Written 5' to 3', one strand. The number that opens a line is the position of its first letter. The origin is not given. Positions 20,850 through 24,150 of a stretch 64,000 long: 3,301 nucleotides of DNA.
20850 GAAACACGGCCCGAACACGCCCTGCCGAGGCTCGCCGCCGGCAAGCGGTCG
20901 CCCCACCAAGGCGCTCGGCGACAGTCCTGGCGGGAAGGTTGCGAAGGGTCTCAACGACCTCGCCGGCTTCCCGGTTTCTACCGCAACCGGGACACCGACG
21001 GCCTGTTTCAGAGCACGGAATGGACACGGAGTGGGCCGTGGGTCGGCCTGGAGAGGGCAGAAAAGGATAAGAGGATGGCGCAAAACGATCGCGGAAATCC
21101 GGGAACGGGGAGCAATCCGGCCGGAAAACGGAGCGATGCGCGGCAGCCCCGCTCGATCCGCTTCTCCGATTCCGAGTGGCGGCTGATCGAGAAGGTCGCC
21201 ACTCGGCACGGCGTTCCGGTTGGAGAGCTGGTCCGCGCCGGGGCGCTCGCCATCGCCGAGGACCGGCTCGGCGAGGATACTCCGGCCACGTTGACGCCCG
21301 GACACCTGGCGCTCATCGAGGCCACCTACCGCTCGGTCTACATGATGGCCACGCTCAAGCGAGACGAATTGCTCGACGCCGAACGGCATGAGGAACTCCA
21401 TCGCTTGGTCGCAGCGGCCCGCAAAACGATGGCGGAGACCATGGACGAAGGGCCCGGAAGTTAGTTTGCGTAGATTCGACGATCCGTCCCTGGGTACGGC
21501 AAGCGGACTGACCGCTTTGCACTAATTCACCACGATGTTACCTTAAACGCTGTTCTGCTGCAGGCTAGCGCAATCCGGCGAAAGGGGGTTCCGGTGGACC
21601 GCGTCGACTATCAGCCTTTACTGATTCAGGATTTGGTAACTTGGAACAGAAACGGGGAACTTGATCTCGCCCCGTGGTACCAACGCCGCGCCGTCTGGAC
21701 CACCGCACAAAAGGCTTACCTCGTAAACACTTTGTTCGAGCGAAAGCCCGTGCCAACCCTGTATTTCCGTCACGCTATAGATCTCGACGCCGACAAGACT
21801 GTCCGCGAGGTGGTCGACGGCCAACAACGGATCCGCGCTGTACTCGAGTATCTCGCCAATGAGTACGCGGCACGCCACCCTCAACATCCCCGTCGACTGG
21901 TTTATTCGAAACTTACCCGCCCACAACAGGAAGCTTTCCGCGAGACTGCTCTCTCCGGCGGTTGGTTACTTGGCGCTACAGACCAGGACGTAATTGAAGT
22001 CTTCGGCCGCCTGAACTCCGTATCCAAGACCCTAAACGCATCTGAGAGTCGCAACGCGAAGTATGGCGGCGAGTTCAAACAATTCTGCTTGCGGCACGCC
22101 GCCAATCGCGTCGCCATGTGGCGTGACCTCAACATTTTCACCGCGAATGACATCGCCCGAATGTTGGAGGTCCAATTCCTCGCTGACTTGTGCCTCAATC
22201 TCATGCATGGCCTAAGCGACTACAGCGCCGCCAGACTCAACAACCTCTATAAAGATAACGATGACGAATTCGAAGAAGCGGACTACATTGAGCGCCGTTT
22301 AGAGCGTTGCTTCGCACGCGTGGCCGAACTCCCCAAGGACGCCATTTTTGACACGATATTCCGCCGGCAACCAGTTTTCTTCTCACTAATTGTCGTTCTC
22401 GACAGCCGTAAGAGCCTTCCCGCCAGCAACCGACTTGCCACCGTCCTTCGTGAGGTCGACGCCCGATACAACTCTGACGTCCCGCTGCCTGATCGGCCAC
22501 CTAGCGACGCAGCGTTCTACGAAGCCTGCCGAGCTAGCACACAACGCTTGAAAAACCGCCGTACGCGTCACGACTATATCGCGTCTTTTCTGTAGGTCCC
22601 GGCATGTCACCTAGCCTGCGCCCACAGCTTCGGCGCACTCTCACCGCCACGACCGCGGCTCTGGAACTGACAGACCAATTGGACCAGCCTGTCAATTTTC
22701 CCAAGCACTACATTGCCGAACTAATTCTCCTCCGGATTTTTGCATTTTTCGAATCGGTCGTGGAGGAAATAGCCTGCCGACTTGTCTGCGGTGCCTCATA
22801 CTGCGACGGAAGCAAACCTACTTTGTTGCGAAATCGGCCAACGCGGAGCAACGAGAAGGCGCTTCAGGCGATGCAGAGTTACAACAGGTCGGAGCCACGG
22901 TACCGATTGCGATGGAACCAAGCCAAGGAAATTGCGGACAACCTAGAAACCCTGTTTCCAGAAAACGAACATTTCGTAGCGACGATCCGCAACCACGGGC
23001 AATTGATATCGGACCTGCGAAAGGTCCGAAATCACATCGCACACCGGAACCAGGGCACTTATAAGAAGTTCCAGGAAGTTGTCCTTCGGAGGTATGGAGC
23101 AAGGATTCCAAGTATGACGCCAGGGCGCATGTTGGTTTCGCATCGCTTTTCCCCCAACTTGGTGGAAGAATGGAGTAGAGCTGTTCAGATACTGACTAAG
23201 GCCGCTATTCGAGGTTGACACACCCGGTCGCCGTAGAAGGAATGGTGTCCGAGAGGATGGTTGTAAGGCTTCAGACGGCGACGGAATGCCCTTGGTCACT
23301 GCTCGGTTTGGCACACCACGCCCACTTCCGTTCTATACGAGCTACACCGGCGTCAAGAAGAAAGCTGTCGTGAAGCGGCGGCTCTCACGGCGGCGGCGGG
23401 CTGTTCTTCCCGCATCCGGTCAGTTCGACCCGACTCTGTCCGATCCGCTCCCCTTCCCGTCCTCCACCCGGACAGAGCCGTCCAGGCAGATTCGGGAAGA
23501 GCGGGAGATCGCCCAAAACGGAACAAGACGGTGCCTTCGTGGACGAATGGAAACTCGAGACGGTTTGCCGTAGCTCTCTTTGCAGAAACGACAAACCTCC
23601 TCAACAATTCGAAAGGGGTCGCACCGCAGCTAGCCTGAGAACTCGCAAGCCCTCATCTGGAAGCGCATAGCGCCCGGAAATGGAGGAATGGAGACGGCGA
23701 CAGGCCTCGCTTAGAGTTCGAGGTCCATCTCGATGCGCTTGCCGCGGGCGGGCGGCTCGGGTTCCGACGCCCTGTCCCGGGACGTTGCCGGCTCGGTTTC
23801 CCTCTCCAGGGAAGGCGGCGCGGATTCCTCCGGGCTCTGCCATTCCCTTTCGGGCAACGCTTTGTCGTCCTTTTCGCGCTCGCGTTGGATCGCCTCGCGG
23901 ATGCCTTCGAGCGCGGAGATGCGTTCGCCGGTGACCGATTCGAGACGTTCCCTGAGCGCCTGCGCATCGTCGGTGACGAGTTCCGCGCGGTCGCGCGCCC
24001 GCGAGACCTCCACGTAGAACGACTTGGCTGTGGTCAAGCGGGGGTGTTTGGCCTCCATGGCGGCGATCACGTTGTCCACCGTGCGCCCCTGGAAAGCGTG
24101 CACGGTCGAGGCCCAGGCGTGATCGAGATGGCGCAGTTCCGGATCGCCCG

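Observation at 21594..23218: Low-GC two-gene cassette (DUF262 ParB/Srx-fold protein plus HEPN-like protein) wedged between MobC and the relaxase: a candidate defence or abortive-infection pair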

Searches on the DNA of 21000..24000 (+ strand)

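Call 6: search_dna_similar(query=window:21000-24000:+, collection=plasmids, mode=near, max_rows=20)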
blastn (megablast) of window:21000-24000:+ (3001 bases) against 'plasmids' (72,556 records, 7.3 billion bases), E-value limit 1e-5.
No match.

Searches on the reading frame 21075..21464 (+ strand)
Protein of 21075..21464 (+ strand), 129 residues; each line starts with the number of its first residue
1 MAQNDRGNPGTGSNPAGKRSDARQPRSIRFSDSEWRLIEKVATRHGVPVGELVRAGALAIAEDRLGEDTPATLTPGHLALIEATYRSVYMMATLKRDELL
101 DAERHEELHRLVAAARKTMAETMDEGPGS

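Call 3: search_protein_families(library=pfam, proteins=[window:21075-21464:+], max_evalue=1)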
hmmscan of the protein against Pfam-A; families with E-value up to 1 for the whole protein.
window:21075-21464:+ (129 aa): 2 families
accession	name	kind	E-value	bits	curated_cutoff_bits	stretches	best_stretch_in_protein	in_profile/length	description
PF19807.5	DUF6290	-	0.00013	22.6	27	1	27-64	5-42/72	Family of unknown function (DUF6290)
PF21983.2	NikA-like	-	0.0062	17.1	27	1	26-58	7-39/72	Mobilization protein NikA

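Call 52: search_protein_families(library=padloc, proteins=[window:21075-21464:+], max_evalue=0.001)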
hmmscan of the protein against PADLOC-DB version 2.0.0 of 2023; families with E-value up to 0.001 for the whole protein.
window:21075-21464:+ (129 aa): 0 families

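Call 70: search_dna_similar(query=window:21075-21464:+, collection=plasmids, mode=protein, max_rows=15, max_evalue=0.00001)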
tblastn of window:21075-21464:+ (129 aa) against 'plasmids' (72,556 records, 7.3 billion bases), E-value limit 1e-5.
No match.

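Call 71: find_homologous_proteins(query=window:21075-21461:+, max_evalue=0.001)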
Query window:21075-21461:+ (129 aa): 228 proteins with E <= 0.001 among 319 candidates; the best 120 are listed.
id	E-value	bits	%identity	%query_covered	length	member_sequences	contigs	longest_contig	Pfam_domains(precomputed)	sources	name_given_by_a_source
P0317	9.9e-78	276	100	100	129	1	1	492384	-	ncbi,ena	-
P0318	6.0e-60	219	86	98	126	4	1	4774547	-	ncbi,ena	-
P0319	4.6e-59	216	81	98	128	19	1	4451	-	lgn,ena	-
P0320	8.4e-55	202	76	98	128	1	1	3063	-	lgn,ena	-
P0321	1.9e-54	201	78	98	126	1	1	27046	-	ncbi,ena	-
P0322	2.6e-54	201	76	98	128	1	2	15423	-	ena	-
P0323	4.6e-54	200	77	98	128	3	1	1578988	-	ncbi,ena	-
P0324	6.9e-53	196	74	98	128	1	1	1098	-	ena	-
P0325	7.0e-53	196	74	98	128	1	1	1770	-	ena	-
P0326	2.4e-51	191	71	98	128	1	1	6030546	-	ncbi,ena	-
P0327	8.1e-51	189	72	98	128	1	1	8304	-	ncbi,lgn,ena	-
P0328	1.0e-50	189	75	98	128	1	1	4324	-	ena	-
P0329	1.7e-50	188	73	98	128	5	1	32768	-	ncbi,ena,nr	ncbi:MAG: hypothetical protein OXU42_13080 [Deltaproteobacteria bacterium]|nr:hypothetical protein [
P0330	2.1e-50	188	70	99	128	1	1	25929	-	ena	-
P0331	2.4e-50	188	71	98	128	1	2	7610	-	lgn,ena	-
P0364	1.7e-47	179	68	98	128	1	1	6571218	-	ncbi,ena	-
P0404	5.4e-45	171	65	98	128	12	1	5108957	-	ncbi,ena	-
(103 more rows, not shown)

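Call 74: find_encoding_contigs(protein=P0318, flank=8000, max_places=2)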
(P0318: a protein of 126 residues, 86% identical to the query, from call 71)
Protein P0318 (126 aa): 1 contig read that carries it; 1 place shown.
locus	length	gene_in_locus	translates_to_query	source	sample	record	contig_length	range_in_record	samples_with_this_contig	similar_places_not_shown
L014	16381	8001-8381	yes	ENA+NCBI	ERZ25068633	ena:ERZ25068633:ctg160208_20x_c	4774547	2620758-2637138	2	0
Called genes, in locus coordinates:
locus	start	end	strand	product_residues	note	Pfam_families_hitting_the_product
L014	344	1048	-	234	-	PF13759:2OG-FeII_Oxy_5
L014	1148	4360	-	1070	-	-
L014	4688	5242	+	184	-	-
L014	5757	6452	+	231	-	PF10686:YAcAr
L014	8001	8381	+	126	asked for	-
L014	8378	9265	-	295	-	-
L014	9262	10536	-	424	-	-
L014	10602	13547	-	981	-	PF08751:TrwC, PF13245:AAA_19, PF13604:AAA_30, PF01443:Viral_helicase1 (faint), PF13538:UvrD_C_2 (weak)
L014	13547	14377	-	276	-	-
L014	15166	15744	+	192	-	-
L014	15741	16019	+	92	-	-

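Call 75: find_encoding_contigs(protein=P0323, flank=8000, max_places=2)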
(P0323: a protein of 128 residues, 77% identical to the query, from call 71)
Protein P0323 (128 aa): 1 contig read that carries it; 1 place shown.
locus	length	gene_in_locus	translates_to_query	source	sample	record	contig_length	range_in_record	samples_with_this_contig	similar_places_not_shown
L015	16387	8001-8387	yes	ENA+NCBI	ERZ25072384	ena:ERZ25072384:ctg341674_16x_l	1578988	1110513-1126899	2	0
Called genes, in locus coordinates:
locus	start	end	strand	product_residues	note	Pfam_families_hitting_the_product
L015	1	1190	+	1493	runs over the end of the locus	PF13872:AAA_34, PF04851:ResIII (weak), PF13871:Helicase_C_4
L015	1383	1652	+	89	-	-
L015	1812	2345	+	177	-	-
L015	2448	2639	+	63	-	-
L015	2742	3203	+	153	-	PF00436:SSB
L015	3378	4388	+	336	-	PF23639:DUF7146, PF13155:Toprim_2 (weak), PF13362:Toprim_3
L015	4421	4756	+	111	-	PF14216:DUF4326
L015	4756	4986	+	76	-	-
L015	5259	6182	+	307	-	PF10686:YAcAr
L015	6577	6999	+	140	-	-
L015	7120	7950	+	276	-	-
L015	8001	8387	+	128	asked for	-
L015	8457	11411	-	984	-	PF08751:TrwC, PF13245:AAA_19, PF13604:AAA_30, PF13538:UvrD_C_2 (weak)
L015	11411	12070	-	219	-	-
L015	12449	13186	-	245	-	PF01209:Ubie_methyltran, PF13489:Methyltransf_23, PF13847:Methyltransf_31, PF08241:Methyltransf_11, PF08242:Methyltransf_12, PF13649:Methyltransf_25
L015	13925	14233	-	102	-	PF02397:Bac_transf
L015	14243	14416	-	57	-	PF02397:Bac_transf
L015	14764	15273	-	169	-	PF13458:Peripla_BP_6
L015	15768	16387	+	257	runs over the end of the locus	PF00072:Response_reg, PF00486:Trans_reg_C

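Call 78: find_encoding_contigs(protein=P0326, flank=7000, max_places=2)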
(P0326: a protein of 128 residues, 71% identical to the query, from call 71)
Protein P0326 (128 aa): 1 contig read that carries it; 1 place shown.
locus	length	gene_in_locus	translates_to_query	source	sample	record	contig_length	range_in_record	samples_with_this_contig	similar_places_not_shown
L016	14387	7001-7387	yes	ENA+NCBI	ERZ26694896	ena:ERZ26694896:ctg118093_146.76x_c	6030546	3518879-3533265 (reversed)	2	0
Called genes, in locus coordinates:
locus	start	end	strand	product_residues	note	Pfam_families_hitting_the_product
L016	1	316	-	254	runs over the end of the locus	PF03695:UPF0149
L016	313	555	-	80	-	-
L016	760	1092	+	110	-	-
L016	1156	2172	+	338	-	-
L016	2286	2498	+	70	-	-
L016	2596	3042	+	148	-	PF00436:SSB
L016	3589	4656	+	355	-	PF23639:DUF7146, PF13362:Toprim_3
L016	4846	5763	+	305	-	PF10686:YAcAr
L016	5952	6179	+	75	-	-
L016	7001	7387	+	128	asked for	-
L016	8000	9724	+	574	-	-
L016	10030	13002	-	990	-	PF08751:TrwC, PF13086:AAA_11 (faint), PF13245:AAA_19, PF13604:AAA_30, PF01443:Viral_helicase1 (faint)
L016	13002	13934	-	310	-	-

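Call 79: find_encoding_contigs(protein=P0364, flank=7000, max_places=2)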
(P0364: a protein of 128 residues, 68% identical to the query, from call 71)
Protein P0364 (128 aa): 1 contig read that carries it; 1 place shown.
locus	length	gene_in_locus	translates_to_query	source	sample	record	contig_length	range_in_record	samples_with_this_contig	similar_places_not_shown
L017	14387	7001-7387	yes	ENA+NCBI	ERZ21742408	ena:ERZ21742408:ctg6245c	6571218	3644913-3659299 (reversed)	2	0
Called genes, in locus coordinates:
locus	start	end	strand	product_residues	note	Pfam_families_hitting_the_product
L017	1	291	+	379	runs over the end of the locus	PF05598:DUF772, PF01609:DDE_Tnp_1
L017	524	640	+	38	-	-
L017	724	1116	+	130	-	-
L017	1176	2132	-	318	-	PF01548:DEDD_Tnp_IS110, PF02371:Transposase_20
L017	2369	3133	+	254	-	-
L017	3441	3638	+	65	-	-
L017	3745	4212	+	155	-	PF00436:SSB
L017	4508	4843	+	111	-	PF14216:DUF4326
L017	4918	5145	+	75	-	-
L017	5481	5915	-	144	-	-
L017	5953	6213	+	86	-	PF10686:YAcAr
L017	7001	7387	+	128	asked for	-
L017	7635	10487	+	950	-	PF00580:UvrD-helicase, PF13245:AAA_19, PF13361:UvrD_C, PF13538:UvrD_C_2 (weak), PF01396:Zn_ribbon_Top1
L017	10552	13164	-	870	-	PF08751:TrwC, PF13245:AAA_19, PF13604:AAA_30, PF13538:UvrD_C_2 (weak)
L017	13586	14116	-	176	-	-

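Call 80: find_encoding_contigs(protein=P0404, flank=7000, max_places=2)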
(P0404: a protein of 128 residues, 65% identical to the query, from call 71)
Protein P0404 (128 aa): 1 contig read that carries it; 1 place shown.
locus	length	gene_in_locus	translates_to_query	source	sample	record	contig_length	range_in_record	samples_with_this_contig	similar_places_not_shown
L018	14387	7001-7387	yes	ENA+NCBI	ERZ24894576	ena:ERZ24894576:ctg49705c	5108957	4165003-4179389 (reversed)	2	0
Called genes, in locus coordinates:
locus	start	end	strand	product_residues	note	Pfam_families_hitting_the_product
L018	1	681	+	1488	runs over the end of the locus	PF13872:AAA_34, PF13871:Helicase_C_4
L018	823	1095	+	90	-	-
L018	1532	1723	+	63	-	-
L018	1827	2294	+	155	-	PF00436:SSB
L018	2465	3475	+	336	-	PF23639:DUF7146, PF13155:Toprim_2 (weak), PF13362:Toprim_3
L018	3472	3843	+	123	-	PF14216:DUF4326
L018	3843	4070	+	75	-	-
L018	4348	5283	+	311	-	PF10686:YAcAr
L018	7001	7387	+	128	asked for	-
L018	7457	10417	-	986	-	PF08751:TrwC, PF13245:AAA_19, PF13604:AAA_30, PF01443:Viral_helicase1 (faint), PF13538:UvrD_C_2 (weak)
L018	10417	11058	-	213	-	-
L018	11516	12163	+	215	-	PF08238:Sel1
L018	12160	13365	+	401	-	-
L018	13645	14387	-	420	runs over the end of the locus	PF13356:Arm-DNA-bind_3, PF00589:Phage_integrase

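Call 96: search_solved_structures(query=L014:9262-10536:-, max_evalue=0.01)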
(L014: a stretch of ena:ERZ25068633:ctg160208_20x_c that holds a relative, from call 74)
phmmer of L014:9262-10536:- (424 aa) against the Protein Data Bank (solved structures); distinct sequences matched with E-value up to 0.01: 0.

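Call 97: search_solved_structures(query=L014:8378-9265:-, max_evalue=0.01)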
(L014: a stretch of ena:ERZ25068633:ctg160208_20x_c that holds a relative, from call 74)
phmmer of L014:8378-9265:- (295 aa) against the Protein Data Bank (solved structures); distinct sequences matched with E-value up to 0.01: 0.

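Call 98: search_solved_structures(query=L016:8000-9724:+, max_evalue=0.01)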
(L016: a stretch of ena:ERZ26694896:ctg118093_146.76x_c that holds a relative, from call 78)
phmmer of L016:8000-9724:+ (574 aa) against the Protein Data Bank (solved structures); distinct sequences matched with E-value up to 0.01: 0.
